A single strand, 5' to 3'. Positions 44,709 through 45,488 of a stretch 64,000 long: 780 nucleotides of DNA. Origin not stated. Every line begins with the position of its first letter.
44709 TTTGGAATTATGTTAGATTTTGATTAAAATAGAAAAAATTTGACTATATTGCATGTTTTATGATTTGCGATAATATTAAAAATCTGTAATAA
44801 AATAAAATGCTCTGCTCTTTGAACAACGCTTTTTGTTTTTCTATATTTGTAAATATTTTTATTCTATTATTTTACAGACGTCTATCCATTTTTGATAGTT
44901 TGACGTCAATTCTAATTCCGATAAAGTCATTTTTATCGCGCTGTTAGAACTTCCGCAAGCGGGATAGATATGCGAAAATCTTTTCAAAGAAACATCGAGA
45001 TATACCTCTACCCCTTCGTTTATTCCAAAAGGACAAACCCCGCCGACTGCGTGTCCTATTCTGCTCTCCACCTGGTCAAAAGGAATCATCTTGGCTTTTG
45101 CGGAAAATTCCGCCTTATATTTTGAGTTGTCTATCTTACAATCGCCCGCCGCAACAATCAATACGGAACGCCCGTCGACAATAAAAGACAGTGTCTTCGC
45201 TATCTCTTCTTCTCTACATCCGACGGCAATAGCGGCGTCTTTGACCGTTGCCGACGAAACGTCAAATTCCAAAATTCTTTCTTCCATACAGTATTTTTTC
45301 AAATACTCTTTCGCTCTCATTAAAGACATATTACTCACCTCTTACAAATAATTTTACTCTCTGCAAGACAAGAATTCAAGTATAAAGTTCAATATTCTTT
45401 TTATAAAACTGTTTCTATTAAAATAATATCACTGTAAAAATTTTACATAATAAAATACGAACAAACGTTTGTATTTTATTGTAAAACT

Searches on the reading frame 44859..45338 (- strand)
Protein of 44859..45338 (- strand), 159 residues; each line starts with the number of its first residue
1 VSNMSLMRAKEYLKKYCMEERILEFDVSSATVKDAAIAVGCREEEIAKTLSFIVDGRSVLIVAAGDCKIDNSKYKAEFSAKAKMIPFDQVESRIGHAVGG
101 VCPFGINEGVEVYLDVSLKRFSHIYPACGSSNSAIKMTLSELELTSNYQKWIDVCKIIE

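Call 8: search_protein_families(library=pfam, proteins=[window:44859-45338:-], max_evalue=0.001)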
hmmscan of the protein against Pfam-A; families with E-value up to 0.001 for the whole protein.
window:44859-45338:- (159 aa): 1 family
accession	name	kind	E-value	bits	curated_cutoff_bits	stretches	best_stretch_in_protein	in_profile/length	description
PF04073.20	tRNA_edit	-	1.4e-20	74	25.5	1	30-142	5-120/123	Aminoacyl-tRNA editing domain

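Call 16: find_encoding_contigs(protein=window:44859-45329:-, flank=3000, max_places=10)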
Protein window:44859-45329:- (156 aa): 22 contigs read that carry it; 10 places shown.
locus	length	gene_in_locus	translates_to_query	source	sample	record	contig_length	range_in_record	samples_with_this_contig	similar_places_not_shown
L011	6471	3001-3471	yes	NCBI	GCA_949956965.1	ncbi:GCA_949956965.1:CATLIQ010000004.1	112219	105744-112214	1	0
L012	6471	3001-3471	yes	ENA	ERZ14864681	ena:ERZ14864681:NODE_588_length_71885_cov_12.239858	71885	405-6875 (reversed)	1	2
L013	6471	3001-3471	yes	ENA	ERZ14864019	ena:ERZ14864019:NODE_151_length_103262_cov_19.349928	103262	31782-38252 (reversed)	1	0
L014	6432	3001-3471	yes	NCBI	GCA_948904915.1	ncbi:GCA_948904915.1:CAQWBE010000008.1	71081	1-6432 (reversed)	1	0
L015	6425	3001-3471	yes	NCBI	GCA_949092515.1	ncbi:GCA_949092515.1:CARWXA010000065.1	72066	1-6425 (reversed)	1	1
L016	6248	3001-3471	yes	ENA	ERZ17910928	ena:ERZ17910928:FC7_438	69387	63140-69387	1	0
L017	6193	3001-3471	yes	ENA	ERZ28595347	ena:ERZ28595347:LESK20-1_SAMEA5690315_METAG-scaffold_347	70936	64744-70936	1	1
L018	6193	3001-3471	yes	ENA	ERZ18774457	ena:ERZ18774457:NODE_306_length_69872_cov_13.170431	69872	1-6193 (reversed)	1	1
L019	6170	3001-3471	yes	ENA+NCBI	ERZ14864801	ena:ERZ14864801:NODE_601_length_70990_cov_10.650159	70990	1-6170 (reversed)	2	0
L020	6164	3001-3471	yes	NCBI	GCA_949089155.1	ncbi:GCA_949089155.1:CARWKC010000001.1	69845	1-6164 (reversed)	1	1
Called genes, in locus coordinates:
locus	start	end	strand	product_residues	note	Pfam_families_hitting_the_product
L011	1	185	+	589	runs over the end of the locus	PF00239:Resolvase, PF07508:Recombinase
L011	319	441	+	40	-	-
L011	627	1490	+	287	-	-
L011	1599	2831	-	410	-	PF00817:IMS, PF21999:IMS_HHH_1 (weak), PF11799:IMS_C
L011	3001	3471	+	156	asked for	PF04073:tRNA_edit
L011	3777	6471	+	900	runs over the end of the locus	?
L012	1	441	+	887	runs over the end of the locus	PF01326:PPDK_N, PF00391:PEP-utilizers, PF02896:PEP-utilizers_C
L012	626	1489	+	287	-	-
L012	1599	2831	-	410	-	PF00817:IMS, PF21999:IMS_HHH_1 (weak), PF11799:IMS_C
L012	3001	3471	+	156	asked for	PF04073:tRNA_edit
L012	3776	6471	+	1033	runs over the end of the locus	?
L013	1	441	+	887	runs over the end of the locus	PF01326:PPDK_N, PF00391:PEP-utilizers, PF02896:PEP-utilizers_C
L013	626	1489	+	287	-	-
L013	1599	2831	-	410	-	PF00817:IMS, PF21999:IMS_HHH_1 (weak), PF11799:IMS_C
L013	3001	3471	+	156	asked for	PF04073:tRNA_edit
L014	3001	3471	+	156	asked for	PF04073:tRNA_edit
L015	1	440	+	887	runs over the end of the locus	PF01326:PPDK_N, PF00391:PEP-utilizers, PF02896:PEP-utilizers_C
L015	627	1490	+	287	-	-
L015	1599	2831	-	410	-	PF00817:IMS, PF21999:IMS_HHH_1 (weak), PF11799:IMS_C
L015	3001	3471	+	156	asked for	PF04073:tRNA_edit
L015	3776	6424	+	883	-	?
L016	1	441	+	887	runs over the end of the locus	PF01326:PPDK_N, PF00391:PEP-utilizers, PF02896:PEP-utilizers_C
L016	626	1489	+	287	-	-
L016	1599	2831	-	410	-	PF00817:IMS, PF21999:IMS_HHH_1 (weak), PF11799:IMS_C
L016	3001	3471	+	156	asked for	PF04073:tRNA_edit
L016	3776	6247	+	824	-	?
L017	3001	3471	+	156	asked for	PF04073:tRNA_edit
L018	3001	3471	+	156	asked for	PF04073:tRNA_edit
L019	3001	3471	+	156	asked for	PF04073:tRNA_edit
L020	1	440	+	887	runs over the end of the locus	PF01326:PPDK_N, PF00391:PEP-utilizers, PF02896:PEP-utilizers_C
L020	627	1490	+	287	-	-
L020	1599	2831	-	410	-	PF00817:IMS, PF21999:IMS_HHH_1 (weak), PF11799:IMS_C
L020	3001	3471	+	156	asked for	PF04073:tRNA_edit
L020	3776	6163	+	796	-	?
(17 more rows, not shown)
